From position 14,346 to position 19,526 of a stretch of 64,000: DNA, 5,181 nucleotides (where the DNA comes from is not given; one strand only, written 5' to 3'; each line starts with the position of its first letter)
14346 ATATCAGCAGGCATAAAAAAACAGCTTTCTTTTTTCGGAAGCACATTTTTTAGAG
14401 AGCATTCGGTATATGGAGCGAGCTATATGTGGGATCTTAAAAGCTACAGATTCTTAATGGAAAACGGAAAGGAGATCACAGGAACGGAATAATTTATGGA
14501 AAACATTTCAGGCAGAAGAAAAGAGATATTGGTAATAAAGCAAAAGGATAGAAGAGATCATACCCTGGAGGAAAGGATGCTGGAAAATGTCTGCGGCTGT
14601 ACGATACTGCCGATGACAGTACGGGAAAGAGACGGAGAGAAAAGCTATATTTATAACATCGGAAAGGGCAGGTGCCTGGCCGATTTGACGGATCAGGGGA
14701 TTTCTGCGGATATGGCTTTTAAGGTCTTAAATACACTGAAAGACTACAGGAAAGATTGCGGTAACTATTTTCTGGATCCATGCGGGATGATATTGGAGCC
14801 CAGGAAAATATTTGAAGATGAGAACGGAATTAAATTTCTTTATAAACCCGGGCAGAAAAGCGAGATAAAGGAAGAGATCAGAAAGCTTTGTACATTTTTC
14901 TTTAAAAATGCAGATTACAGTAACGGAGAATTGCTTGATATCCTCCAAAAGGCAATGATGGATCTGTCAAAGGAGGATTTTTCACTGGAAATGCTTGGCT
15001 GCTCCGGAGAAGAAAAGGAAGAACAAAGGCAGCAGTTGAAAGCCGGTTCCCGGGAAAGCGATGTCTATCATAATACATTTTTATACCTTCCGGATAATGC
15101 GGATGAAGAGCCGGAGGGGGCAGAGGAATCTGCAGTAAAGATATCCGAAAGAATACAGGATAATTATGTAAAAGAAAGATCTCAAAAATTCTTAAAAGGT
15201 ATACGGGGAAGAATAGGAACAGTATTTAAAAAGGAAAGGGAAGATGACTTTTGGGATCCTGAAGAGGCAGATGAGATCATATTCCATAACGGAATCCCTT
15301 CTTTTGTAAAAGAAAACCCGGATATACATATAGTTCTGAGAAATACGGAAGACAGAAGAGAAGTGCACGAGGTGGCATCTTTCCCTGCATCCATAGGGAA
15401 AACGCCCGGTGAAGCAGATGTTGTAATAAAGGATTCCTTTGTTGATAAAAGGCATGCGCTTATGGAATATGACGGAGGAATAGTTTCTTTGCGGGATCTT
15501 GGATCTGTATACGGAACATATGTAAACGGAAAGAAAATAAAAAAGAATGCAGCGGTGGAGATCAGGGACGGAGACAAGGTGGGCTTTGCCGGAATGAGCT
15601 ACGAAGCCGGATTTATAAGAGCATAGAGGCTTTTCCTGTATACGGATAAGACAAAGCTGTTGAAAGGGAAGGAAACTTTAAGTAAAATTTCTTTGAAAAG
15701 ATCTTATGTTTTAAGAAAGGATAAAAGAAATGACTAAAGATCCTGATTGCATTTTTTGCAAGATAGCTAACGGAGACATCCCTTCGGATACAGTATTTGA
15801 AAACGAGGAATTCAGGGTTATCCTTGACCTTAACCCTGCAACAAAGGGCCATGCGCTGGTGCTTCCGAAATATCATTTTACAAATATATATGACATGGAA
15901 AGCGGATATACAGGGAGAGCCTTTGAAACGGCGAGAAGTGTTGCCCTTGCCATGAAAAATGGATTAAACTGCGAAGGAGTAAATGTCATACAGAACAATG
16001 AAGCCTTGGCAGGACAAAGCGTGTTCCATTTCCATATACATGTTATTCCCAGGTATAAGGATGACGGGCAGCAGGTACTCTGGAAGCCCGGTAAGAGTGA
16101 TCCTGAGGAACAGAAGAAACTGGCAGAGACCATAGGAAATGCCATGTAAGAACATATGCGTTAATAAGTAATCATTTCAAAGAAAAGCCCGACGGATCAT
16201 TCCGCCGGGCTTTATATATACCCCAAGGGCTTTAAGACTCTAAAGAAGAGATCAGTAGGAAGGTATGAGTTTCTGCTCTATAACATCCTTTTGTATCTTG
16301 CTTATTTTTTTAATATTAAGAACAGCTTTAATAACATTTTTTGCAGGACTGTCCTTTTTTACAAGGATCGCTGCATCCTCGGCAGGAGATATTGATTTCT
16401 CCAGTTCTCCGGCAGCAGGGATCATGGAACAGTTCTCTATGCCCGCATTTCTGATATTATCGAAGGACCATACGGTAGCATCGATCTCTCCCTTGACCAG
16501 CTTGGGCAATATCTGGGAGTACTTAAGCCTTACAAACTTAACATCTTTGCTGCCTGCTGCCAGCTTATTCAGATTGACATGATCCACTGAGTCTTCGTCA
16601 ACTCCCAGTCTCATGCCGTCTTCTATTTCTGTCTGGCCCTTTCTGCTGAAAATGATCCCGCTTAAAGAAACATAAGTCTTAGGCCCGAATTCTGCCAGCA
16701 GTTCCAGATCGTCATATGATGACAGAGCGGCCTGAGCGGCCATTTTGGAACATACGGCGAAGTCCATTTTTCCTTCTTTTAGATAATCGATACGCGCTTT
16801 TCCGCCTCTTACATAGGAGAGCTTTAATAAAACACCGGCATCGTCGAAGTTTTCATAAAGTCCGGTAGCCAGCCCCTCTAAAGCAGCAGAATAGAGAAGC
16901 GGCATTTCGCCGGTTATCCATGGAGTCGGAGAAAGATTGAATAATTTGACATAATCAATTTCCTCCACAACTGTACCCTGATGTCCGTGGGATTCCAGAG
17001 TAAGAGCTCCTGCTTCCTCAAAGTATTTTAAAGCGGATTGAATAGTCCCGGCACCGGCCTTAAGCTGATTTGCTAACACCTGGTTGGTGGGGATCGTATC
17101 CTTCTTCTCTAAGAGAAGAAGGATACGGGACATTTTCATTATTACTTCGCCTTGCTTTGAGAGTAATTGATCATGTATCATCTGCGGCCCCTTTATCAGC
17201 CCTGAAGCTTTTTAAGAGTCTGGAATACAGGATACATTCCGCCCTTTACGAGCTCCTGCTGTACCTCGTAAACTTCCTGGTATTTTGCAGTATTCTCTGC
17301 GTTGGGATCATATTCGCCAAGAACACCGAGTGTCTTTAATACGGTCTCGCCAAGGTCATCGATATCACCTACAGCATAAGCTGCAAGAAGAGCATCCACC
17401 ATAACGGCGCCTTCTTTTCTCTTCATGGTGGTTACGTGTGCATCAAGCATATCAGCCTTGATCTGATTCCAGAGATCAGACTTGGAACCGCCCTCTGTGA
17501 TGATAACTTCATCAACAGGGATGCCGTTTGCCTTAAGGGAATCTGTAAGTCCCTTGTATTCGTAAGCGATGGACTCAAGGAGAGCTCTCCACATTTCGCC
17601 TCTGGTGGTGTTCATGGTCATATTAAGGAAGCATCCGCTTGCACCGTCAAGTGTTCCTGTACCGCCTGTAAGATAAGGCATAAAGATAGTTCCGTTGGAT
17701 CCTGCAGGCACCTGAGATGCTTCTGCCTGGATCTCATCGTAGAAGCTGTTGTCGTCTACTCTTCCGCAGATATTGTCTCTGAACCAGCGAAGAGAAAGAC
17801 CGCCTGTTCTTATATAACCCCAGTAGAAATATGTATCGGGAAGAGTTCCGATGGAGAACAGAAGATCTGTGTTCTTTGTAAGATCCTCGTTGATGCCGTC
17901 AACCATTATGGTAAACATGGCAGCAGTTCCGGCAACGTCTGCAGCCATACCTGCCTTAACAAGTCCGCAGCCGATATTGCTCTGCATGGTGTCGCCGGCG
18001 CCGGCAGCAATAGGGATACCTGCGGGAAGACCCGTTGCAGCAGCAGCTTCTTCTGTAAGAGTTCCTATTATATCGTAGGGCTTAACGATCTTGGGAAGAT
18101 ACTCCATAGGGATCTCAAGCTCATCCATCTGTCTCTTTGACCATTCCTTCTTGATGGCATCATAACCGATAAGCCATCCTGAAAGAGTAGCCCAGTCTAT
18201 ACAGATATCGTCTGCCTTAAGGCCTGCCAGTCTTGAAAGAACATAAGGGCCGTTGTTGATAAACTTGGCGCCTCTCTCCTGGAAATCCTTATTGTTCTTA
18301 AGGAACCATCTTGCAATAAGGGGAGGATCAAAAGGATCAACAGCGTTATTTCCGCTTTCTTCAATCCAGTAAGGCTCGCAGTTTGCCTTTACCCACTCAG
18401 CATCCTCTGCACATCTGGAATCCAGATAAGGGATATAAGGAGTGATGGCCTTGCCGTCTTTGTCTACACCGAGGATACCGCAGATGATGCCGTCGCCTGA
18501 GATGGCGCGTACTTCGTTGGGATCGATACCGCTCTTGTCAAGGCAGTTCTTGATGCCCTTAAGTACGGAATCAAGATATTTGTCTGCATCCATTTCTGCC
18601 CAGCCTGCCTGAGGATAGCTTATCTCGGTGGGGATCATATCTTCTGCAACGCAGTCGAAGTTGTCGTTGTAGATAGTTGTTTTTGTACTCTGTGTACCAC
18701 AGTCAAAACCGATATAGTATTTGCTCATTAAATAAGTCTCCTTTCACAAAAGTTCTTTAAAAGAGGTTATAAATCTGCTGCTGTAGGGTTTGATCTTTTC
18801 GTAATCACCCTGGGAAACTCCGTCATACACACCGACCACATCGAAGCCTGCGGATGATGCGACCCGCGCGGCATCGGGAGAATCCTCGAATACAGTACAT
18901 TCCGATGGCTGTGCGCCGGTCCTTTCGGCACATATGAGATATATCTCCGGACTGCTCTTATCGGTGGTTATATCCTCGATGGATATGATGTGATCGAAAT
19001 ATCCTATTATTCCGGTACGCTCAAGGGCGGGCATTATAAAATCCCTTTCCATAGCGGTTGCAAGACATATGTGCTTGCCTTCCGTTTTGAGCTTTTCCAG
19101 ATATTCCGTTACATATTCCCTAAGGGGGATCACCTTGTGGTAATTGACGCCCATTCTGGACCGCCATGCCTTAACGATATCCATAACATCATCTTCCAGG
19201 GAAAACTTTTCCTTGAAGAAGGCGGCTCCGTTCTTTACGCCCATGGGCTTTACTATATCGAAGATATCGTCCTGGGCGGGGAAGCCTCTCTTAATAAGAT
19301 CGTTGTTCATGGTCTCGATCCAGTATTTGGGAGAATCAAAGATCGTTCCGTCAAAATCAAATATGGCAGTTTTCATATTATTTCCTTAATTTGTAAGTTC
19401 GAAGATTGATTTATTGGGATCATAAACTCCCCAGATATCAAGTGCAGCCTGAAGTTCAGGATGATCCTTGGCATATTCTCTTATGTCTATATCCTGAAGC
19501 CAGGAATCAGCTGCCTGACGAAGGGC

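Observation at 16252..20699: RuBisCO-like protein in an operon with an FGGY kinase, a HAD phosphatase and a YhfZ-like regulator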

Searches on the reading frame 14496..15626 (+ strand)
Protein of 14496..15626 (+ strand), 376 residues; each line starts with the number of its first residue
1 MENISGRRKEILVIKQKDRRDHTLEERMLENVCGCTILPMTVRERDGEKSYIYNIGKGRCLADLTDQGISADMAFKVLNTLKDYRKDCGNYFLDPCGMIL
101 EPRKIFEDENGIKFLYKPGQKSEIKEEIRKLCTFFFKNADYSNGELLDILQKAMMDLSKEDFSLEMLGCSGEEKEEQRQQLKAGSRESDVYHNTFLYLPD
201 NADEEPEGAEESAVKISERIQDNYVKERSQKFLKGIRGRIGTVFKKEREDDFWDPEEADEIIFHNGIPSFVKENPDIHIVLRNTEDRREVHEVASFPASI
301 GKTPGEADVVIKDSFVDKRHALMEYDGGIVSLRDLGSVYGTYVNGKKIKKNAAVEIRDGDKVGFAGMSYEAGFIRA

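Call 47: search_protein_families(library=ncbifam, proteins=[window:14496-15626:+], max_evalue=0.00001)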
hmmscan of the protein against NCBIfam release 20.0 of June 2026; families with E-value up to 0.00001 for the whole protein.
window:14496-15626:+ (376 aa): 3 families
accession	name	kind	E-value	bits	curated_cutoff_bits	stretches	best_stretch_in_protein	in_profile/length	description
NF049868.1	FhaB_Rv0019c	equivalog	9.2e-09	35.5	125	1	292-363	82-152/158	FHA domain-containing protein FhaB/FipA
NF033760.1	gliding_GltG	equivalog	1.3e-06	27.3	650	1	307-362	34-87/650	adventurous gliding motility protein GltG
NF041660.2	oxygluDhInhib_OdhI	equivalog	2e-06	27.7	200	1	299-362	59-118/130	oxoglutarate dehydrogenase inhibitor Odhl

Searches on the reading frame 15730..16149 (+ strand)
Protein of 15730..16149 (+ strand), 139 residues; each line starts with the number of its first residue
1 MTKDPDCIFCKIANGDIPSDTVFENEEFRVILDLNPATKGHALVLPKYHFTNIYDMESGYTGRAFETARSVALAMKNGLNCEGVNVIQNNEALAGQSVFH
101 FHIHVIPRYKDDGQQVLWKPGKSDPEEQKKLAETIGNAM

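Call 47: search_protein_families(library=ncbifam, proteins=[window:15730-16149:+], max_evalue=0.00001)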
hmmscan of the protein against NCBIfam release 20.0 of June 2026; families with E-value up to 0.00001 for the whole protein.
window:15730-16149:+ (139 aa): 3 families
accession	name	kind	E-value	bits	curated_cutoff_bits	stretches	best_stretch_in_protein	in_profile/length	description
NF045834.1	M_plasma_HinT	exception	3.7e-24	85.5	130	1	8-108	1-101/102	histidine triad protein HinT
NF007965.0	PRK10687.1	equivalog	5.1e-12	45.9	206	1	6-106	4-105/119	purine nucleoside phosphoramidase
NF052622.1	ATPAdlTfActino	equivalog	1.3e-08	34.5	290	1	26-114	59-148/176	ATP adenylyltransferase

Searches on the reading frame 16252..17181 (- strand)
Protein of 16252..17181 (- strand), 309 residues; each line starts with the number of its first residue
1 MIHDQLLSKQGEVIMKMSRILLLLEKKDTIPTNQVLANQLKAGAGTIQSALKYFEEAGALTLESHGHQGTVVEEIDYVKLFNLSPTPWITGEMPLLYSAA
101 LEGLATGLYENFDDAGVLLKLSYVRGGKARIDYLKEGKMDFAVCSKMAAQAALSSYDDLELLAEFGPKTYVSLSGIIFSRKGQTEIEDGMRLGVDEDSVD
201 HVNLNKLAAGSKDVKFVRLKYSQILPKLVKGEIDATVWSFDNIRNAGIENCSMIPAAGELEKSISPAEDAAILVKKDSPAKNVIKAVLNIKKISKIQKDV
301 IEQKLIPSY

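Call 5: search_protein_families(library=pfam, proteins=[window:16252-17181:-])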
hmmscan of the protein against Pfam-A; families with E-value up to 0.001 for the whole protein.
window:16252-17181:- (309 aa): 3 families
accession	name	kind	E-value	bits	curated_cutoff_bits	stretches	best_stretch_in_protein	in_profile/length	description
PF14503.11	YhfZ_C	-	1.1e-61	208.7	35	1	76-309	1-236/236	YhfZ C-terminal domain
PF14502.12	HTH_41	-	1.1e-08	34.8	25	1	30-72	6-48/48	Helix-turn-helix domain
PF09084.16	NMT1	-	0.0007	20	20.5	0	112-243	16-151/216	NMT1/THI5 like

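Call 6: search_protein_families(library=ncbifam, proteins=[window:16252-17181:-])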
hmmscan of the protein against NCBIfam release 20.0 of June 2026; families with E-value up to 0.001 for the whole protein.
window:16252-17181:- (309 aa): 1 family
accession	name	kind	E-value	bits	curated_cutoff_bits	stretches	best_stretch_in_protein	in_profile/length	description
NF041241.1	YhfZ_full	equivalog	1.3e-87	293.9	260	1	5-309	2-304/304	GntR family transcriptional regulator YhfZ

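Call 51: search_solved_structures(query=window:16252-17181:-, max_evalue=0.001)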
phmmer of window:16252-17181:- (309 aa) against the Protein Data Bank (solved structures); distinct sequences matched with E-value up to 0.001: 1.
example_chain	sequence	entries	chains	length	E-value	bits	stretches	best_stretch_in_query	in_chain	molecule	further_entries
2ozz_A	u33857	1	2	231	1.3e-22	83.7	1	92-309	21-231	Hypothetical protein yhfZ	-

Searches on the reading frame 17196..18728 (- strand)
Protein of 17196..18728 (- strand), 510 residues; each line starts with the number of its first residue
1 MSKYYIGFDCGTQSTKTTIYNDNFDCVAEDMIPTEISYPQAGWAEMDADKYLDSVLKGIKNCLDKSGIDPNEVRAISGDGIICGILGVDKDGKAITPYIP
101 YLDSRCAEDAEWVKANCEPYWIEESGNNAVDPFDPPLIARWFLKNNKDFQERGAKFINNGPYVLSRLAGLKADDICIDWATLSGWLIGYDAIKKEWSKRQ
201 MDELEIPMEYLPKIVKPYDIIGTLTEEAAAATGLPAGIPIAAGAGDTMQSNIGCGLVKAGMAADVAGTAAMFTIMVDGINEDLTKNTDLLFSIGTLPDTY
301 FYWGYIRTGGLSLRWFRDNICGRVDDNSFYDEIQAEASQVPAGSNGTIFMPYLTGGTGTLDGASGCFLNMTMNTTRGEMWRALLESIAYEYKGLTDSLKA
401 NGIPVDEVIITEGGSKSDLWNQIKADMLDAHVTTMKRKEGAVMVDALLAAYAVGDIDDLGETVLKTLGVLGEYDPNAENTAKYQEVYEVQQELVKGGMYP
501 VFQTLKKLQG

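Call 5: search_protein_families(library=pfam, proteins=[window:17196-18728:-])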
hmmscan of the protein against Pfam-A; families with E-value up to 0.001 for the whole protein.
window:17196-18728:- (510 aa): 2 families
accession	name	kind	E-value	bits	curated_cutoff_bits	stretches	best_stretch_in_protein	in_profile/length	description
PF00370.27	FGGY_N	-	2e-40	139.4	28.8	1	4-253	1-245/245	FGGY family of carbohydrate kinases, N-terminal domain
PF02782.22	FGGY_C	-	2.6e-21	76.8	27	1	296-452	34-197/198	FGGY family of carbohydrate kinases, C-terminal domain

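Call 6: search_protein_families(library=ncbifam, proteins=[window:17196-18728:-])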
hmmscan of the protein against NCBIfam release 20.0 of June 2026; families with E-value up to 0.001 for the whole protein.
window:17196-18728:- (510 aa): 12 families
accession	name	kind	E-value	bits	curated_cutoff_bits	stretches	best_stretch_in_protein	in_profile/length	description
TIGR01312.1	XylB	equivalog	3.2e-75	253.5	380.25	1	6-494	1-480/481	xylulokinase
TIGR01314.1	gntK_FGGY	equivalog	8.6e-60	202.7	648.55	1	4-490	1-486/505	gluconokinase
NF008187.0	PRK10939.1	equivalog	5.5e-41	140.8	528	1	2-492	3-498/521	autoinducer-2 kinase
NF011601.0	PRK15027.1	equivalog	3.4e-40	137.8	912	1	5-493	2-475/484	xylulokinase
TIGR01311.1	glycerol_kin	equivalog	5.5e-38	130.5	590.35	1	4-480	2-477/496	glycerol kinase GlpK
NF000756.0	PRK00047.1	subfamily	5.9e-38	130.4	498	1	2-488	4-486/502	glycerol kinase GlpK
NF003154.0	PRK04123.1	equivalog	9.1e-32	110.5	428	2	327-499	363-539/554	ribulokinase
TIGR02628.1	fuculo_kin_coli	equivalog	6.4e-30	104.5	470.9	1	8-460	6-449/465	L-fuculokinase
TIGR01234.1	L-ribulokinase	equivalog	3.8e-25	88.6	583.25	2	336-494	365-527/536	ribulokinase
TIGR01315.1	5C_CHO_kinase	subfamily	9.4e-21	74.1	408.7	2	4-259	1-268/541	FGGY family pentulose kinase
TIGR02627.1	rhamnulo_kin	equivalog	8.9e-07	27.8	527.95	1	370-459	352-441/454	rhamnulokinase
NF007925.0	PRK10640.1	equivalog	2.7e-05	22.8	639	0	372-478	360-468/489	rhamnulokinase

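Call 49: search_solved_structures(query=window:17196-18728:-, max_evalue=1e-20)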
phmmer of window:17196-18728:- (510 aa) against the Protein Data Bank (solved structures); distinct sequences matched with E-value up to 1e-20: 28.
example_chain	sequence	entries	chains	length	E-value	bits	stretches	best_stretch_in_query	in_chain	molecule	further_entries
3ifr_A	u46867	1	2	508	8.5e-40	140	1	4-488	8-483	Carbohydrate kinase, FGGY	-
3gbt_A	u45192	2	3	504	1.3e-35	126.1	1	3-493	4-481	Gluconate kinase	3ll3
2itm_A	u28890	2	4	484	2.3e-33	118.7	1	5-488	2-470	Xylulose kinase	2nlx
3d7e_O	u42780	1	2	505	3.4e-33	118.2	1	3-472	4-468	Glycerol kinase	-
3h3n_X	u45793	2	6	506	9.9e-33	116.7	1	3-472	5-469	Glycerol kinase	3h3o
3h45_X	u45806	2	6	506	9.9e-33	116.6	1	3-472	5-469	Glycerol kinase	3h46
3flc_O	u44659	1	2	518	1.1e-32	116.5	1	3-472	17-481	Glycerol kinase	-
1r59_O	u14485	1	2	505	1.3e-32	116.3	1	3-472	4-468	Glycerol kinase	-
1xup_O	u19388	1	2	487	5.1e-32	114.3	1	4-469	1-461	Glycerol kinase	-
6k78_B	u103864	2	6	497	5.1e-29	104.4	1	1-460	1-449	Glycerol kinase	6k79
6k78_A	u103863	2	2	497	7.1e-29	103.9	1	1-460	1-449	Glycerol kinase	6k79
2zf5_O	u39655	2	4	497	7.4e-29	103.9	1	1-460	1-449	Glycerol kinase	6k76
4e1j_A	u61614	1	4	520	8.7e-29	103.6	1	2-435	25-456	Glycerol kinase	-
5vm1_A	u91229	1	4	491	7.9e-28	100.5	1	4-437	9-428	Xylulokinase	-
3ezw_A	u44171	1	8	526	1.6e-27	99.4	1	2-482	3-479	Glycerol kinase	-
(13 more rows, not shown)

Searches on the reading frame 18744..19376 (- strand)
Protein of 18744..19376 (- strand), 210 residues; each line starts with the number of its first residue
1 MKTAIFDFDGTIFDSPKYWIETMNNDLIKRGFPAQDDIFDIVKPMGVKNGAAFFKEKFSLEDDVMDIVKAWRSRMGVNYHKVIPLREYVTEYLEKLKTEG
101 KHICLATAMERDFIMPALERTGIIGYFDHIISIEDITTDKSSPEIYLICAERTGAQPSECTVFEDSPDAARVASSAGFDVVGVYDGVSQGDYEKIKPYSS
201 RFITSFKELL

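Call 5: search_protein_families(library=pfam, proteins=[window:18744-19376:-])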
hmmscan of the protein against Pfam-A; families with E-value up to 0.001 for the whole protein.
window:18744-19376:- (210 aa): 3 families
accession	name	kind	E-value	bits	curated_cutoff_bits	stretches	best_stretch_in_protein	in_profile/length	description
PF13419.12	HAD_2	-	1.4e-25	90.9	23.8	1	5-183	2-178/178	Haloacid dehalogenase-like hydrolase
PF00702.32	Hydrolase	-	2.2e-20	74.3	26.4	1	1-177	1-191/191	haloacid dehalogenase-like hydrolase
PF12710.13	HAD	-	5.4e-07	30.7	27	1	4-134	1-131/189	haloacid dehalogenase-like hydrolase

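Call 6: search_protein_families(library=ncbifam, proteins=[window:18744-19376:-])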
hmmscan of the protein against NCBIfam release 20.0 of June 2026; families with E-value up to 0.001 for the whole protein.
window:18744-19376:- (210 aa): 30 families (the best 25 are shown)
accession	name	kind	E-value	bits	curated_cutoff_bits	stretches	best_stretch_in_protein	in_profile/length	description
TIGR02009.1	PGMB-YQAB-SF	subfamily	5.6e-19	69.1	153.35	1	2-183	2-186/186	beta-phosphoglucomutase family hydrolase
NF046057.1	bifunc_MtlD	equivalog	8.5e-18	64.1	800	1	2-178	8-186/683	bifunctional mannitol-1-phosphate dehydrogenase/phosphatase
NF008087.0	PRK10826.1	equivalog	2.5e-15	56.7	191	1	2-169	8-177/222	hexitol phosphatase HxpB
NF008000.0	PRK10725.1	equivalog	1.3e-14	54.7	215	1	5-183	9-185/188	fructose-1-phosphate/6-phosphogluconate phosphatase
NF009804.0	PRK13288.1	equivalog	4e-14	52.6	218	1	2-186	4-184/215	pyrophosphatase PpaX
TIGR01449.2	PGP_bact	equivalog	4.6e-14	52.5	180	1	5-190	2-191/213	phosphoglycolate phosphatase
NF009695.0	PRK13222.1-2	equivalog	3.7e-13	49.5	225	1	2-190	7-200/226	phosphoglycolate phosphatase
NF009697.0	PRK13222.1-4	equivalog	5.9e-13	48.7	327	1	3-191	9-201/232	phosphoglycolate phosphatase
TIGR02253.1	CTE7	subfamily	7e-13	48.9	169.75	1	2-209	3-220/221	TIGR02253 family HAD-type hydrolase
TIGR01990.1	bPGM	equivalog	1.6e-12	47.8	189.4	1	89-183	94-186/187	beta-phosphoglucomutase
NF009694.0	PRK13222.1-1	equivalog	2.8e-11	43.2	415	1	87-191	114-218/252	phosphoglycolate phosphatase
TIGR01509.1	HAD-SF-IA-v3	subfamily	2.9e-11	43.8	29.4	1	116-183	89-154/154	HAD-IA family hydrolase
NF053653.1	InDiPhoBT2121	equivalog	8.6e-11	41.8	245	1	1-186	1-189/216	inorganic diphosphatase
NF008610.0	PRK11587.1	equivalog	7.5e-09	35.2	282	1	5-186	7-184/219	sugar phosphatase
TIGR01993.1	Pyr-5-nucltdase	equivalog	1.7e-08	34.4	142.9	1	78-180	79-180/183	pyrimidine 5'-nucleotidase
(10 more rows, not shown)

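Call 50: search_solved_structures(query=window:18744-19376:-, max_evalue=1e-8)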
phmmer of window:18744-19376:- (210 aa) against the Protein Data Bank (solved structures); distinct sequences matched with E-value up to 1e-8: 21.
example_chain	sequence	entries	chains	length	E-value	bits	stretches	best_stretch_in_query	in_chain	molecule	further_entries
3kbb_A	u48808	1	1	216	3.7e-16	62.7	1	1-190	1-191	Phosphorylated carbohydrates phosphatase TM_1254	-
3e58_A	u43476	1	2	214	6.5e-13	52.1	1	3-185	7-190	putative Beta-phosphoglucomutase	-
6ydj_A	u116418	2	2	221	2.2e-10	43.8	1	2-206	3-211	Beta-phosphoglucomutase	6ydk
6hdh_A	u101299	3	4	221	3.6e-10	43.2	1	2-206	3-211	Beta-phosphoglucomutase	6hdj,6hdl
6hdi_A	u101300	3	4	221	3.7e-10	43.1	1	2-206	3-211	Beta-phosphoglucomutase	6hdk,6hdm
6h8y_A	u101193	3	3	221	4.2e-10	42.9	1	2-206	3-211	Beta-phosphoglucomutase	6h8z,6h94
1lvh_A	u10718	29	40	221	4.2e-10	42.9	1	2-206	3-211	beta-phosphoglucomutase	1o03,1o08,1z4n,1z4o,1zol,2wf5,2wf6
5olw_A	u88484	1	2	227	4.6e-10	42.8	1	2-206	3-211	Beta-phosphoglucomutase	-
3fm9_A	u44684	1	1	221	7.6e-10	42.1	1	2-206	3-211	Beta-phosphoglucomutase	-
8q1c_A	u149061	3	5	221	1e-09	41.7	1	2-206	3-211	Beta-phosphoglucomutase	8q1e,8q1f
5ok0_A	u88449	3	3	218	1.8e-09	40.8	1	2-206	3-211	Beta-phosphoglucomutase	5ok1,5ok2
5ojz_A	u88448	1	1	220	1.9e-09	40.8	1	2-206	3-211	Beta-phosphoglucomutase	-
5o6p_A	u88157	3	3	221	1.9e-09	40.8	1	2-206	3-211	Beta-phosphoglucomutase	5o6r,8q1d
6i03_A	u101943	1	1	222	1.9e-09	40.7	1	2-206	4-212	Beta-phosphoglucomutase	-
6hdf_A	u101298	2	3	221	2.1e-09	40.7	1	2-206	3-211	Beta-phosphoglucomutase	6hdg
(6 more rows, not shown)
